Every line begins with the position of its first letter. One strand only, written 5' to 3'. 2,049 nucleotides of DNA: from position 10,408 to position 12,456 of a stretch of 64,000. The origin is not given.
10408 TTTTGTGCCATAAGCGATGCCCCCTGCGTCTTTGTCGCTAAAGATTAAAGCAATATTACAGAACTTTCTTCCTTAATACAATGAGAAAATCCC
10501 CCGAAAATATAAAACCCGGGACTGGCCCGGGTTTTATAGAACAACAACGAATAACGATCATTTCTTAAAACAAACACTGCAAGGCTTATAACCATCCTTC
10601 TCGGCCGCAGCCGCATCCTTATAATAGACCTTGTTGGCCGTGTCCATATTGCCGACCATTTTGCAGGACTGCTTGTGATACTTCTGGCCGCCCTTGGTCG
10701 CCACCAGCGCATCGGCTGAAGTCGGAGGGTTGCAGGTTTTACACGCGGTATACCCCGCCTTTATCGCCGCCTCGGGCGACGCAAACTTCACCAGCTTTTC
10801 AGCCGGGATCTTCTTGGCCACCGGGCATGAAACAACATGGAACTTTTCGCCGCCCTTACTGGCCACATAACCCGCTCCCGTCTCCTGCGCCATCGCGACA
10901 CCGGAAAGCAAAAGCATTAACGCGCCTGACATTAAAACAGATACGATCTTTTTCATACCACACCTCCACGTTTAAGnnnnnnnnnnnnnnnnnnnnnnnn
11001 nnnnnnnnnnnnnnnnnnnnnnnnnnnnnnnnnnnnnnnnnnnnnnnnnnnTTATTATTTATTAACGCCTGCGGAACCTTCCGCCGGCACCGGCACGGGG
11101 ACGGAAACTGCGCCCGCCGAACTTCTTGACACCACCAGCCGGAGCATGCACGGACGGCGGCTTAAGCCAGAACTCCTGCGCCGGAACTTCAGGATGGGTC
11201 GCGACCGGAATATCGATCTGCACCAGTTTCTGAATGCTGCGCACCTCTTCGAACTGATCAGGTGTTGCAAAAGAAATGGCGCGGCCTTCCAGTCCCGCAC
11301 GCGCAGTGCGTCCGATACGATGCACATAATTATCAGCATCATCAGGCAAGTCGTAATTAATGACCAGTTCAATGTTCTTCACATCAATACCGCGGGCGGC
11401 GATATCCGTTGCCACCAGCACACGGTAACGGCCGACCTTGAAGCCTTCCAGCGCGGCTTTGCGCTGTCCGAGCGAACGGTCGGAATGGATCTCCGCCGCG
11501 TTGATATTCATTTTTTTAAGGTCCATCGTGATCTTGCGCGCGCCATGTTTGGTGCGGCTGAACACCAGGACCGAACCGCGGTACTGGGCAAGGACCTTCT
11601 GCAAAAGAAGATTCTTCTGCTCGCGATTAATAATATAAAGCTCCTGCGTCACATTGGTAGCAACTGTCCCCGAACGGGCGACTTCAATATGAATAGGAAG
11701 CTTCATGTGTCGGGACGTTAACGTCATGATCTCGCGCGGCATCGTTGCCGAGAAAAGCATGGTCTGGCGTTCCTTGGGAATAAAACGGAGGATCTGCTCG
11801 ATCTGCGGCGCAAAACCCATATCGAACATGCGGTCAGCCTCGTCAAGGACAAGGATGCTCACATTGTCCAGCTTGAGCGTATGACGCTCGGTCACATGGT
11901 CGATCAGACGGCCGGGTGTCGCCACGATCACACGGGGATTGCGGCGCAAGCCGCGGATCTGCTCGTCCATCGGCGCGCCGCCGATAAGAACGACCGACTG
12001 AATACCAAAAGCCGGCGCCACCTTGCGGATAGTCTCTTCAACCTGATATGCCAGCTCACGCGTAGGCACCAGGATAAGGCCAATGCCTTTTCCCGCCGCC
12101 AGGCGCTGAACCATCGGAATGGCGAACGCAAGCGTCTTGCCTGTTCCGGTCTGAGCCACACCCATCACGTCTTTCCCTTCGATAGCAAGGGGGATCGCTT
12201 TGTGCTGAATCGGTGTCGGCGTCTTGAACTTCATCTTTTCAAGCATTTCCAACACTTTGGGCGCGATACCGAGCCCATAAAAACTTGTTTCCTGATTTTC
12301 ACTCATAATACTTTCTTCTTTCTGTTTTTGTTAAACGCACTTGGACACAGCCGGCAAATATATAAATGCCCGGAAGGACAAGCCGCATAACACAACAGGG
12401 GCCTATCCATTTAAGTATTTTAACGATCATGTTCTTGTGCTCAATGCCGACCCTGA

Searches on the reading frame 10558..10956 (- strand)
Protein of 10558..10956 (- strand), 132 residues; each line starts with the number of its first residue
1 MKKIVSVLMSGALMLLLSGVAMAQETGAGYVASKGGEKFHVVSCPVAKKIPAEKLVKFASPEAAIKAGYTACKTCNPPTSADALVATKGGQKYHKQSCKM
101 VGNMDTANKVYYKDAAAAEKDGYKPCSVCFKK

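Call 32: search_protein_families(library=pfam, proteins=[window:10558-10956:-])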
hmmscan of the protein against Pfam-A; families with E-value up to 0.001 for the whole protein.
window:10558-10956:- (132 aa): 2 families
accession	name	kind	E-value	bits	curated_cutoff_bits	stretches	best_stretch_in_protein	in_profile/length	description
PF02805.21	Ada_Zn_binding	-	3.4e-11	43.4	23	2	30-77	18-64/65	Metal binding domain of Ada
PF19746.4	DUF6233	-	0.00039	20.9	27.6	0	40-79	18-56/59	Family of unknown function (DUF6233)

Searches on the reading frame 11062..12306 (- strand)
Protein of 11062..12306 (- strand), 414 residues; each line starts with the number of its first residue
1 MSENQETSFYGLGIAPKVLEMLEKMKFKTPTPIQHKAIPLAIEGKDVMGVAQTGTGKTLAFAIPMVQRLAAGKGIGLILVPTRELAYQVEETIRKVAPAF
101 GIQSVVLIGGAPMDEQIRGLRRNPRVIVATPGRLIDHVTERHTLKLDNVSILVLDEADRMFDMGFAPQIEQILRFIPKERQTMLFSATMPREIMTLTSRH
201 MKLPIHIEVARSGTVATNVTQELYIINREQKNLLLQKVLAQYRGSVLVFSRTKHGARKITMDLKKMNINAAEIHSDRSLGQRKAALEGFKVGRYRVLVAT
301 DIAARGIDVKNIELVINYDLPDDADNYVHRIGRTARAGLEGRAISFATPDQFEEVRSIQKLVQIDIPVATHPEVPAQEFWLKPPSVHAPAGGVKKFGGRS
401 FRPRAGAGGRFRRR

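Call 32: search_protein_families(library=pfam, proteins=[window:11062-12306:-])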
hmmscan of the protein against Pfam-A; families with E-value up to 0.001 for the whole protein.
window:11062-12306:- (414 aa): 3 families
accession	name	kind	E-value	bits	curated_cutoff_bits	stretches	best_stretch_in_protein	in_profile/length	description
PF00270.35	DEAD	-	1.4e-52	178.2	26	1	31-194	1-165/167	DEAD/DEAH box helicase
PF00271.37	Helicase_C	-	4.2e-29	101.5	23.5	1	233-338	4-110/110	Helicase conserved C-terminal domain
PF04851.21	ResIII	-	2.8e-09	37.6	22.5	1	44-191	23-164/164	Type III restriction enzyme, res subunit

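Call 33: find_homologous_proteins(query=window:11062-12306:-, max_evalue=1e-40)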
Query window:11062-12306:- (414 aa): 8000 proteins with E <= 1e-40 among 8000 candidates; the best 120 are listed.
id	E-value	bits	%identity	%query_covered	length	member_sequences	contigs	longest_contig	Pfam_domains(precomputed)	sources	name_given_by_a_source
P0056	3.6e-257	870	96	100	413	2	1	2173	PF00270.36,PF00271.38,PF04851.22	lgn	-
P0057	4.4e-255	863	100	95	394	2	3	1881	PF00270.36,PF00271.38,PF04851.22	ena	-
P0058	3.4e-253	857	95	100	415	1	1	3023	PF00270.36,PF00271.38,PF04851.22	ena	-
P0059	1.7e-244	829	92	95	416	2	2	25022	PF00270.36,PF00271.38,PF04851.22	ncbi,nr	ncbi:MAG: DEAD/DEAH box helicase [Candidatus Omnitrophica bacterium]|nr:DEAD/DEAH box helicase [Cand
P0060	7.7e-242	820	90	100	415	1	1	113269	PF00270.36,PF00271.38,PF04851.22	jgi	jgi:ATP-dependent RNA helicase RhlE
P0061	2.8e-238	808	89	100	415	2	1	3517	PF00270.36,PF00271.38,PF04851.22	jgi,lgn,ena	-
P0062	5.5e-233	791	86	100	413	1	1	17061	PF00270.36,PF00271.38,PF04851.22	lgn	-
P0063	4.2e-219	745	82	97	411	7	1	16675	PF00270.36,PF00271.38,PF04851.22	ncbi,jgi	-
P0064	2.7e-213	726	81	97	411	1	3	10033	PF00270.36,PF00271.38,PF04851.22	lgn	-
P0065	1.9e-208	710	77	100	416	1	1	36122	PF00270.36,PF00271.38,PF04851.22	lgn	-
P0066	2.8e-203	693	77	99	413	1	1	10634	PF00270.36,PF00271.38,PF04851.22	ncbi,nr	ncbi:MAG: DEAD/DEAH box helicase [Candidatus Omnitrophica bacterium]|nr:DEAD/DEAH box helicase [Cand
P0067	6.9e-203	692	76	100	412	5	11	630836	PF00270.36,PF00271.38,PF04851.22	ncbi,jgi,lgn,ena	jgi:ATP-dependent RNA helicase RhlE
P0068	3.2e-202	689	78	98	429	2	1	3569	PF00270.36,PF00271.38,PF04851.22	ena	-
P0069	3.4e-202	689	76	99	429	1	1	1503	PF00270.36,PF00271.38,PF04851.22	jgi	jgi:ATP-dependent RNA helicase RhlE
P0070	5.0e-200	682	76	97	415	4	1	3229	PF00270.36,PF00271.38,PF04851.22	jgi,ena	-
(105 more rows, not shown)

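Call 34: find_encoding_contigs(protein=P0059, flank=2000, max_places=2)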
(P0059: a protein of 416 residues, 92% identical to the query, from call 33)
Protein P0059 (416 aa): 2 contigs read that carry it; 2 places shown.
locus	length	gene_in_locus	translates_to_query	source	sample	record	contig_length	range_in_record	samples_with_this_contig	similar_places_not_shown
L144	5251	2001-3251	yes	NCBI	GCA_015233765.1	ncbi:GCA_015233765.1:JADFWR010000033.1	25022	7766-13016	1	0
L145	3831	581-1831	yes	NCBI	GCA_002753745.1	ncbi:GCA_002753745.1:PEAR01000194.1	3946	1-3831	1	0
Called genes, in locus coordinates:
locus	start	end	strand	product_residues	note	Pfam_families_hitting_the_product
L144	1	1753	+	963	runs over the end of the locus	-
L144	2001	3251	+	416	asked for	PF04851:ResIII, PF00270:DEAD, PF00271:Helicase_C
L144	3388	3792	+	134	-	PF27542:ArfC (faint), PF02805:Ada_Zn_binding (weak)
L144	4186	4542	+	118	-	PF08388:GIIM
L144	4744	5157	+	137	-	-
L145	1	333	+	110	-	?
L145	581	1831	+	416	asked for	PF04851:ResIII, PF00270:DEAD, PF00271:Helicase_C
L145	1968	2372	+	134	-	PF27542:ArfC (faint), PF02805:Ada_Zn_binding (weak)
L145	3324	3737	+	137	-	-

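Call 35: find_encoding_contigs(protein=P0060, flank=2000, max_places=2)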
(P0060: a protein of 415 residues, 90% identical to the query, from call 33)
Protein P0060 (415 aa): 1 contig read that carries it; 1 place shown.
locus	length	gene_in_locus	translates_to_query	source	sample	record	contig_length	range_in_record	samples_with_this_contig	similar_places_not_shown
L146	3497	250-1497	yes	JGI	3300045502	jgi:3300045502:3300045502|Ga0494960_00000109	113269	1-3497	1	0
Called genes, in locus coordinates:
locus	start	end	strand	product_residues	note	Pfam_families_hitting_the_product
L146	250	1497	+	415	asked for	PF04851:ResIII, PF00270:DEAD, PF00271:Helicase_C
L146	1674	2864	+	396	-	PF00753:Lactamase_B, PF19583:ODP, PF12706:Lactamase_B_2, PF16661:Lactamase_B_6 (faint), PF00258:Flavodoxin_1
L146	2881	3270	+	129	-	PF05168:HEPN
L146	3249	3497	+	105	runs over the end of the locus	PF01909:NTP_transf_2, PF18765:Polbeta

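Call 36: find_encoding_contigs(protein=P0058, flank=2000, max_places=2)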
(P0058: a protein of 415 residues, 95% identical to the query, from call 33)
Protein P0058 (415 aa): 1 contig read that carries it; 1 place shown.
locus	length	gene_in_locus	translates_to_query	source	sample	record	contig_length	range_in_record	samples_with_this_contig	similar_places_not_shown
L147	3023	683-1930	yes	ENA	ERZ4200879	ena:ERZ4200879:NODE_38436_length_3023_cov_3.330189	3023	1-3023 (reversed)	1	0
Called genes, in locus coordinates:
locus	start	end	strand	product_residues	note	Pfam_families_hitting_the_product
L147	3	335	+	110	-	?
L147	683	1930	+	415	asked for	PF00270:DEAD, PF04851:ResIII, PF00271:Helicase_C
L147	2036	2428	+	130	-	PF02805:Ada_Zn_binding (faint)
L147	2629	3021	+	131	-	?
